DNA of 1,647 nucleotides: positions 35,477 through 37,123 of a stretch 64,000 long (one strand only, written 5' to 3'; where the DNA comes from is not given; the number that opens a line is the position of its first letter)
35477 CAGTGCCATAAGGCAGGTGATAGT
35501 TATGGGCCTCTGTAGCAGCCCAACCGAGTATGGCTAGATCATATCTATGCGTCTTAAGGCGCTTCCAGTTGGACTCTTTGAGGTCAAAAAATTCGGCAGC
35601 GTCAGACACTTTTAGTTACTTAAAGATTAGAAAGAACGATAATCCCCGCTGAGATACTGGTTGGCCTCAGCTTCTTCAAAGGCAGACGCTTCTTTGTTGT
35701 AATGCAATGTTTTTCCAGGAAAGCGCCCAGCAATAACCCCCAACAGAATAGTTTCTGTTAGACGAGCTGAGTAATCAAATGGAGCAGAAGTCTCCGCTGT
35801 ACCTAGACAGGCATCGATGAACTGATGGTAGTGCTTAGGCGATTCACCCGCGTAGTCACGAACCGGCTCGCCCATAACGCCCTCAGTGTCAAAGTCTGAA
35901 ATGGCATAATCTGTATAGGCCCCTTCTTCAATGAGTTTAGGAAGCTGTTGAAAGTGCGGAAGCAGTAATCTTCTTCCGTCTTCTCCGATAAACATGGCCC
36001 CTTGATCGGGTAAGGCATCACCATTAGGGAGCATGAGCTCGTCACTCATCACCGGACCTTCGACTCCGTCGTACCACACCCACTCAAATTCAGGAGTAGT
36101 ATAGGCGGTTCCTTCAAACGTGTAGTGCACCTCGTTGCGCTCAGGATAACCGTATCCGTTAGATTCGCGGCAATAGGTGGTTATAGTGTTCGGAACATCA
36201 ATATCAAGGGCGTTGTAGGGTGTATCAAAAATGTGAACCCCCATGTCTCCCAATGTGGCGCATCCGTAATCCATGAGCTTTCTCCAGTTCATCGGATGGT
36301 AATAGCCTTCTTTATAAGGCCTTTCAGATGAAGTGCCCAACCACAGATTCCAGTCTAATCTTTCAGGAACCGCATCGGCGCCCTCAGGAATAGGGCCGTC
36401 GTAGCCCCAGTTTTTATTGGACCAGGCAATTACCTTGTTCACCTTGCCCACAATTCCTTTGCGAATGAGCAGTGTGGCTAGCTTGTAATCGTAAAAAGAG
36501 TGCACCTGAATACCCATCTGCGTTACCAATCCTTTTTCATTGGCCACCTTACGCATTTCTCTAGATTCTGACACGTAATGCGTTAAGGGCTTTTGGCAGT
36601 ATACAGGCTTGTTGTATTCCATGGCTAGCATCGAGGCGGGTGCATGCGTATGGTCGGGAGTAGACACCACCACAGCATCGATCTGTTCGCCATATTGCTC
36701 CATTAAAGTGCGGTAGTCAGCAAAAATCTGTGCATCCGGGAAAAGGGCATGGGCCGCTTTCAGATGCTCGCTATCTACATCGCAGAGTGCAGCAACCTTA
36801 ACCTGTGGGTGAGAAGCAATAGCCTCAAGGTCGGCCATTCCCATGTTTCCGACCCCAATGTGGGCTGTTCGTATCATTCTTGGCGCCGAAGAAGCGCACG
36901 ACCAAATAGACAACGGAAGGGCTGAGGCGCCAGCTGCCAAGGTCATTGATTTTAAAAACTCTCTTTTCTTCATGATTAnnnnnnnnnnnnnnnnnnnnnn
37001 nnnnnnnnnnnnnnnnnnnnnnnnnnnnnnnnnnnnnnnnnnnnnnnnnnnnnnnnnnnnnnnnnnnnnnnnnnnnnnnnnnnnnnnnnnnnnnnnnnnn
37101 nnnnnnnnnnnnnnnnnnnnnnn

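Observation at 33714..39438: Seven-gene operon joining a Tat-type Gfo/Idh/MocA oxidoreductase and two DUF1080 proteins to an HGSNAT/NagX-like membrane acetyltransferase, a creatininase-fold amidohydrolase and an SGNH esterase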

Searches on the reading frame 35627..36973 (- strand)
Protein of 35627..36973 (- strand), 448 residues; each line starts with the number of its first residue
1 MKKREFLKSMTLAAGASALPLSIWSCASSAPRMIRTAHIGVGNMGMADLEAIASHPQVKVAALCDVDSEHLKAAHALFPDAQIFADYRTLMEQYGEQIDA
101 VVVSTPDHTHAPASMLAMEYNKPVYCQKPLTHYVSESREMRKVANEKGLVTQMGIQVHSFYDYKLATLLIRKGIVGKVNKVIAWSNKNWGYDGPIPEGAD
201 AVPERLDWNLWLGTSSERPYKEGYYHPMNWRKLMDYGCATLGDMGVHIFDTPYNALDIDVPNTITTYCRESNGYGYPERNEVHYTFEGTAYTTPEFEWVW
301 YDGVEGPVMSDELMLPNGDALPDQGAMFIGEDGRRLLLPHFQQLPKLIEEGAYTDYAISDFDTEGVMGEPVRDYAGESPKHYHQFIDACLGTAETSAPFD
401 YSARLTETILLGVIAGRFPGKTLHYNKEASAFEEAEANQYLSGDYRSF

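Call 5: search_protein_families(library=pfam, proteins=[window:35630-36973:-], max_evalue=0.01)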
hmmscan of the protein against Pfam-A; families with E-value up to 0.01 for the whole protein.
seq(448 aa): 2 families
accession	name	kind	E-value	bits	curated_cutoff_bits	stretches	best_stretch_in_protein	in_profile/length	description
PF01408.29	GFO_IDH_MocA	-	1.3e-17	65.1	24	1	34-154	1-119/120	Oxidoreductase family, NAD-binding Rossmann fold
PF19051.5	GFO_IDH_MocA_C2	-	1.9e-08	34.6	23.3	1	197-253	43-98/254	Oxidoreductase family, C-terminal alpha/beta domain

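Call 6: search_protein_families(library=ncbifam, proteins=[window:35630-36973:-], max_evalue=0.01)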
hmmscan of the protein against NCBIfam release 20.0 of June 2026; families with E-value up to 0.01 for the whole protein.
seq(448 aa): 9 families
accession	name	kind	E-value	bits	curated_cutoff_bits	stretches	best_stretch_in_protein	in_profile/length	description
NF058561.1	BT_2158_fam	equivalog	9.3e-80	268.5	750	1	3-439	2-436/487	glycoside 3-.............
TIGR04380.1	myo_inos_iolG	equivalog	2.8e-20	72.5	355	1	34-185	2-152/330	inositol 2-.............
NF052479.1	LevoglcsnDh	equivalog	2.1e-13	49.7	650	1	37-192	7-168/386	levoglucosan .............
NF040723.1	UDP-GlcNAcDh_Arch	equivalog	3.1e-13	49.9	450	1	34-179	1-142/302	UDP-N-acetylglucosamine 3-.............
NF058563.1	BT_2159_fam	equivalog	6.9e-12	45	650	1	34-178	1-143/350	disaccharide 3-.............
NF008607.0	PRK11579.1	subfamily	4.3e-11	42.4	330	1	51-179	23-146/346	oxidoreductase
NF041392.1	XylDh_Gfo6_Halo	equivalog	1.8e-10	40.1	350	1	32-183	15-168/350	D-xylose 1-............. Gfo6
NF052679.1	InsChiInosDhIolG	equivalog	2.5e-09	36.6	540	1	34-148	3-119/343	bifunctional inositol 2-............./D-chiro-inositol 1-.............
NF007574.0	PRK10206.1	equivalog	0.00017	20.7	352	1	96-162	64-129/345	oxidoreductase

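Call 8: find_encoding_contigs(protein=window:35627-36973:-, flank=10000, max_places=6)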
Protein window:35627-36973:- (448 aa): no gene with exactly this product is on record in the collection.

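Call 15: find_related_loci(query=window:35627-36973:-, collection=genome_contigs, flank=10000)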
Query window:35627-36973:- (448 aa) in genome_contigs; peptide patterns used: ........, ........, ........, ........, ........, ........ (x = any residue, [..] = any of these).
263 stretches matched a pattern; 253 encode a relative of the query (tblastn E <= 1e-3); the best 80 are kept; 80 distinct loci.
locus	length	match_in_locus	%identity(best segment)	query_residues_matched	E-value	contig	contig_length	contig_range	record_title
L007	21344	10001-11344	93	1-448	0e+0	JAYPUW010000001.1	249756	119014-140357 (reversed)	MAG: Flavobacteriaceae bacterium isolate 139589_S190_concoct_bins.tsv.160 NODE_22_length_249756_cov_12.660402, whole gen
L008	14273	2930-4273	93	1-448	0e+0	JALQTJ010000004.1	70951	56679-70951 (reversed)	MAG: Flavobacteriaceae bacterium isolate DAH.18 NODE_4_length_70951_cov_9.674761, whole genome shotgun sequence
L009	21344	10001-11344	92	1-448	0e+0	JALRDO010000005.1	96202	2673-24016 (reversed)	MAG: Flavobacteriaceae bacterium isolate JM.27 NODE_5_length_96202_cov_6.333378, whole genome shotgun sequence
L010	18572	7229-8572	95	1-448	0e+0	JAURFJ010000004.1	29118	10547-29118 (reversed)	MAG: Flavobacteriaceae bacterium isolate SFB_3D_100_90 NODE_4_length_29118_cov_7.440205, whole genome shotgun sequence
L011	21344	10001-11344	91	1-448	0e+0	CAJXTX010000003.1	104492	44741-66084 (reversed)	MAG TPA_asm: uncultured Bacteroidetes bacterium isolate SRR4030076_bin.44_MetaBAT_v2.12.1_MAG genome assembly, contig: N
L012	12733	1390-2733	78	1-448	0e+0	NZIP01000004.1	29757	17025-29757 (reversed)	MAG: Flavobacteriaceae bacterium isolate MED604 MHASMcontig_1099217, whole genome shotgun sequence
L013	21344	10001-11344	78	1-448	0e+0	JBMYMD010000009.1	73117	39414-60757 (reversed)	MAG: Flavobacteriaceae bacterium isolate ME_XS_2108_bin27 ME_XS_2108_bin27_8, whole genome shotgun sequence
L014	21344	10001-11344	77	1-448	0e+0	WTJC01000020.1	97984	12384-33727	MAG: Flavobacteriales bacterium isolate PL36327bin_9 NODE_15_length_97984_cov_19.005994, whole genome shotgun sequence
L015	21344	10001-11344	77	1-448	0e+0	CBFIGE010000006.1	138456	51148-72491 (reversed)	MAG: Flavobacteriaceae bacterium isolate Co_bin_772_strict genome assembly, contig: Co_bin_772_strict_c6, whole genome s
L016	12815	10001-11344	76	1-448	0e+0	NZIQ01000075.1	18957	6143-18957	MAG: Flavobacteriaceae bacterium isolate MED603 71125, whole genome shotgun sequence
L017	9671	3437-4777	76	1-448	0e+0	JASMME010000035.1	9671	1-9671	MAG: Lutibacter sp. isolate Arabian9_MAG_57 NODE_35_length_9671_cov_3.090265, whole genome shotgun sequence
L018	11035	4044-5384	74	1-448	0e+0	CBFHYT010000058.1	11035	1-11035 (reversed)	MAG: Candidatus Arcticimaribacter sp. isolate Co_bin_254_orig genome assembly, contig: Co_bin_254_orig_Co_c_000003456708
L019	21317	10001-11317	75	1-440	0e+0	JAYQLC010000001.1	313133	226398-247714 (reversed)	MAG: Candidatus Arcticimaribacter sp. isolate SD4486_NP_metabta_bins_sspec.tsv.284 contig_10150_pilon, whole genome shot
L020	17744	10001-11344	74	1-448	0e+0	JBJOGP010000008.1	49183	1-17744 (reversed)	MAG: Bacteroidota bacterium isolate sharkriverslough_2019_sw_WHONDRS-S19S_0042_A_bin.6 scaffold_0000077, whole genome sh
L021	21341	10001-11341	73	1-448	0e+0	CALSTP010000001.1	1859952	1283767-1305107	MAG: uncultured Flavobacteriaceae bacterium isolate AH_MB4 genome assembly, contig: scaffold_9362_AH_MB4, whole genome s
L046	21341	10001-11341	65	1-448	0e+0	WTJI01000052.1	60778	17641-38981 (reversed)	MAG: Flavobacteriales bacterium isolate PL36329bin_2 NODE_70_length_60778_cov_26.541327, whole genome shotgun sequence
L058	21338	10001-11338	66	1-448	0e+0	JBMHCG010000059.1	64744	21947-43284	MAG: Flavobacteriaceae bacterium isolate STO1_bin.383 c_000000000059, whole genome shotgun sequence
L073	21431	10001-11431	61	1-448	0e+0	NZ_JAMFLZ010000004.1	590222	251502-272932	Jejuia spongiicola strain 2012CJ34-3 4, whole genome shotgun sequence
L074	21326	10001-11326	64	1-448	0e+0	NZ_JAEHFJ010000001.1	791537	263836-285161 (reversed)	Aureibaculum flavum strain A20 A20_scaffold1, whole genome shotgun sequence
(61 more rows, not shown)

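Call 30: search_solved_structures(query=window:35627-36973:-, max_evalue=0.00001, show_alignments=2)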
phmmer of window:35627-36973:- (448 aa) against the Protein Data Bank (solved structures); distinct sequences matched with E-value up to 0.00001: 34.
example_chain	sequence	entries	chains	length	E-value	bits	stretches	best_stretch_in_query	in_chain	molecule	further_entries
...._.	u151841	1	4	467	1.8e-37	132.2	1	35-330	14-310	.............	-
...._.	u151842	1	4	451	2.6e-37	131.7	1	38-330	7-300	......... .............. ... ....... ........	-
4h3v_A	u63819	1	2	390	1.1e-11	47.2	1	54-192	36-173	Oxidoreductase domain protein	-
6z3b_A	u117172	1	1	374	2.4e-10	42.8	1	34-180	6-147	Gfo/Idh/MocA family oxidoreductase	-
6z3c_AAA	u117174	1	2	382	2.5e-10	42.8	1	36-180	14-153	Gfo/Idh/MocA family oxidoreductase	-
6z3b_B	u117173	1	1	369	3.3e-10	42.4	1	37-180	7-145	Gfo/Idh/MocA family oxidoreductase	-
7xr9_A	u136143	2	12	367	6.2e-10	41.5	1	50-156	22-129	DgpA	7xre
3cea_A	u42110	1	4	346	2.9e-09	39.2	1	32-178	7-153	Myo-inositol 2-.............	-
4gqa_A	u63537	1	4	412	5.9e-09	38.3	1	59-177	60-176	NAD binding Oxidoreductase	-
8tdi_L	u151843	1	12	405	8.3e-09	37.8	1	41-189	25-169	P2B11 Glucuronide-3-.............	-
9m3d_B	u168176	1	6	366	1.4e-08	37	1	36-178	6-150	DgpA1 from W974-1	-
3kux_A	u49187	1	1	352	2e-08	36.5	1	63-178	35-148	Putative oxidoreductase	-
3fhl_A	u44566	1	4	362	3.3e-08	35.8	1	52-177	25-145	Putative oxidoreductase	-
4fb5_A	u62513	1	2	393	4.1e-08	35.5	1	73-184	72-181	Probable oxidoreductase protein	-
3ec7_A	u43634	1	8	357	4.4e-08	35.4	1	34-158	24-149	Putative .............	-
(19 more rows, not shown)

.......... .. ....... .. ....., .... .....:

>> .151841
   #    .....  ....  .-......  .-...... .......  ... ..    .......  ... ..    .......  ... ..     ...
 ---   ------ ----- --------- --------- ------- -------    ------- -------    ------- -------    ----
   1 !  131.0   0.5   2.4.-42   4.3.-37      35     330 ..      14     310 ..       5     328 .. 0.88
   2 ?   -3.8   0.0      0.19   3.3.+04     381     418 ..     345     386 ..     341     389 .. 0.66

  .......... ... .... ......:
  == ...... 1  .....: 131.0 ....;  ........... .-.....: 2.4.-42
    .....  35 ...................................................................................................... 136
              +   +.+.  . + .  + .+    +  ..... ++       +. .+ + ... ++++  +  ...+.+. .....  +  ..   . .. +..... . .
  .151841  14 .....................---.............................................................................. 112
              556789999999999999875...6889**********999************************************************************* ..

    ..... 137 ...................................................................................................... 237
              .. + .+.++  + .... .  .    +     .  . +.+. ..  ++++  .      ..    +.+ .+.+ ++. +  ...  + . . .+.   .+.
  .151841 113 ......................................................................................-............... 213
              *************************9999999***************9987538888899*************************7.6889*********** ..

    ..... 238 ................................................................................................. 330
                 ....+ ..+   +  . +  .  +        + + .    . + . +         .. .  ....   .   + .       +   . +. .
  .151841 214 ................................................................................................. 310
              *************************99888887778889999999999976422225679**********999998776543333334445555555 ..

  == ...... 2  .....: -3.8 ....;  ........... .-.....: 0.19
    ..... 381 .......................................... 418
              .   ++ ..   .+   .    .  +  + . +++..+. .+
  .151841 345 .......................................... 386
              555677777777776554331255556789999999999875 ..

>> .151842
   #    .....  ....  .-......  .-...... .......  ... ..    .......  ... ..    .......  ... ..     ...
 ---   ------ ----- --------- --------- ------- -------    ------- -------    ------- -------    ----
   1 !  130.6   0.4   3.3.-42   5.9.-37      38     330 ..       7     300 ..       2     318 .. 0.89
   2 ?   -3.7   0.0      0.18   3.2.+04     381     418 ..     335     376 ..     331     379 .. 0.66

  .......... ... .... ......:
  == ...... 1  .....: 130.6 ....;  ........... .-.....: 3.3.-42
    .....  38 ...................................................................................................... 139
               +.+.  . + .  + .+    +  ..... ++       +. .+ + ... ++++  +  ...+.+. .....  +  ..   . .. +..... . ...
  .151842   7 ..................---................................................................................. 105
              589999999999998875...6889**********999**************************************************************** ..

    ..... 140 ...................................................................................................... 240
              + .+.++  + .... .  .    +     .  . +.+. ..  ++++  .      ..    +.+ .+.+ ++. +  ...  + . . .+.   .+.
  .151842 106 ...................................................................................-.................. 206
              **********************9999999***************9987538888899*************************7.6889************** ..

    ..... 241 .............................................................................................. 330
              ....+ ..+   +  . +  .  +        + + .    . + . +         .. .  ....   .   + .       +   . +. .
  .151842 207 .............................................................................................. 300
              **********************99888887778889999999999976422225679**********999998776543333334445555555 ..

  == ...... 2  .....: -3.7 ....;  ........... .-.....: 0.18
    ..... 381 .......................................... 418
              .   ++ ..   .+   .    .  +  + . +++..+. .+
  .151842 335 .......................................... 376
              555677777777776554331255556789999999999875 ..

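Call 44: search_protein_families(library=pfam, proteins=[L046:3639-6743:+, L046:6740-8458:+, L046:11380-13071:-, L074:1450-3678:+, L074:3682-6825:+, L074:11900-13297:+, L073:4763-6181:+, L073:6135-7166:+, L073:7660-8967:+, L073:16149-18416:+], max_evalue=0.0001)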
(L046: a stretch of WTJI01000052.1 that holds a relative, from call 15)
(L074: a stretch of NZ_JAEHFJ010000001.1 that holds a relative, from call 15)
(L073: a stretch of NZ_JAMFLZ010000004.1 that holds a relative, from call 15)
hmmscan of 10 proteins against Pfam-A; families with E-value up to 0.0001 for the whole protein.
L046:3639-6743:+ (1035 aa): 4 families
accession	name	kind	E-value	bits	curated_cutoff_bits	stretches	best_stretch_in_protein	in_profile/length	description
PF07715.20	Plug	-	2.4e-21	76.7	23.9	1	124-228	4-107/107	TonB-dependent Receptor Plug Domain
PF00593.30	TonB_dep_Rec_b-barrel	-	2.5e-21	77.5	27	1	442-993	31-436/436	TonB dependent receptor-like, beta-barrel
PF13715.12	CarbopepD_reg_2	-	4.9e-17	62.2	32.2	1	36-114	1-88/88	CarboxypepD_reg-like domain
PF13620.12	CarboxypepD_reg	-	6.3e-09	36.5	32.3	1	35-92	1-65/82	Carboxypeptidase regulatory-like domain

L046:6740-8458:+ (573 aa): 2 families
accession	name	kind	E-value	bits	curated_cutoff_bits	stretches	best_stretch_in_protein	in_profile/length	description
PF07980.17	SusD_RagB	-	2.6e-40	139.4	23.1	1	265-573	1-297/297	SusD family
PF14322.12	SusD-like_3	-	6.5e-16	59.6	27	1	89-225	51-190/191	Starch-binding associating with outer membrane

L046:11380-13071:- (564 aa): 2 families
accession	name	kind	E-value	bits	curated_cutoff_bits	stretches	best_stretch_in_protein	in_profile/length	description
PF05199.19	GMC_oxred_C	-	2.9e-18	67.2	24.6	1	430-547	2-138/139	GMC oxidoreductase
PF00732.25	GMC_oxred_N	-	5.3e-11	43.2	23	1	104-338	21-216/218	GMC oxidoreductase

L074:1450-3678:+ (743 aa): 2 families
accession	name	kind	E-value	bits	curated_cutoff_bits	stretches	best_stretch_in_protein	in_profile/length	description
PF07971.18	Glyco_hydro_92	-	5.1e-183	609.7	24.6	1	278-737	3-464/464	Glycosyl hydrolase family 92 catalytic domain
PF17678.7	Glyco_hydro_92N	-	1.9e-79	267.2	34.5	1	40-270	1-236/236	Glycosyl hydrolase family 92 N-terminal domain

L074:3682-6825:+ (1048 aa): 5 families
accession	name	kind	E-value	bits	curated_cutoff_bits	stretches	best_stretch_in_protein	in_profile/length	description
PF02836.23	Glyco_hydro_2_C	-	2.8e-97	325.9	21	1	349-641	1-299/302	Glycosyl hydrolases family 2, TIM barrel domain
PF02929.23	Bgal_small_N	-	1.9e-74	251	25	1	770-1043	2-248/248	Beta galactosidase small chain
PF02837.24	Glyco_hydro_2_N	-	8.7e-36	123.8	28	1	69-237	4-167/169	Glycosyl hydrolases family 2, sugar binding domain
PF16353.11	LacZ_4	-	1.8e-24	86.3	27.3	1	654-742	1-87/87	Beta-galactosidase, domain 4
PF00703.27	Glyco_hydro_2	-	2.7e-16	60.7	23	1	241-347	1-109/109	Glycosyl hydrolases family 2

L074:11900-13297:+ (466 aa): 1 family
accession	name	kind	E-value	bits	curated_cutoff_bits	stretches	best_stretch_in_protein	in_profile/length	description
PF07012.17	Curlin_rpt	-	8.8e-29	99.6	20.7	2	356-389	1-34/34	Curlin associated repeat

L073:4763-6181:+ (473 aa): 1 family
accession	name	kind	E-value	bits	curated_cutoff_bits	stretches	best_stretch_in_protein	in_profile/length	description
PF02614.20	UxaC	-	3.5e-198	659.6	25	1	11-470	2-464/464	Glucuronate isomerase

L073:6135-7166:+ (344 aa): 1 family
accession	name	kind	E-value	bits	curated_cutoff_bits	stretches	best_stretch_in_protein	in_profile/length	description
PF03480.18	DctP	-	1.1e-77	261.6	23.4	1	49-329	1-284/286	Bacterial extracellular solute-binding protein, family 7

L073:7660-8967:+ (436 aa): 2 families
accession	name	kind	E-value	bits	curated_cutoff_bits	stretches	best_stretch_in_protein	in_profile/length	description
PF06808.19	DctM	-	7.8e-121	404.2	23.8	1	14-426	1-413/413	Tripartite ATP-independent periplasmic transporter, DctM component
PF03600.22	CitMHS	-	2.8e-05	23.8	31.9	0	254-421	13-173/336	Citrate transporter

L073:16149-18416:+ (756 aa): 3 families
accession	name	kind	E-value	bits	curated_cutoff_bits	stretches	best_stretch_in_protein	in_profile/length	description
PF23500.1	DUF7133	-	2.2e-85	287.8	27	1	35-405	2-384/385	Domain of unknown function (DUF7133)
PF00034.26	Cytochrom_C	-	3.7e-12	47.8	21.3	1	631-719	3-88/90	Cytochrome c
PF13442.11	Cytochrome_CBB3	-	1.4e-06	28.9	27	1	630-717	4-68/68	Cytochrome C oxidase, cbb3-type, subunit III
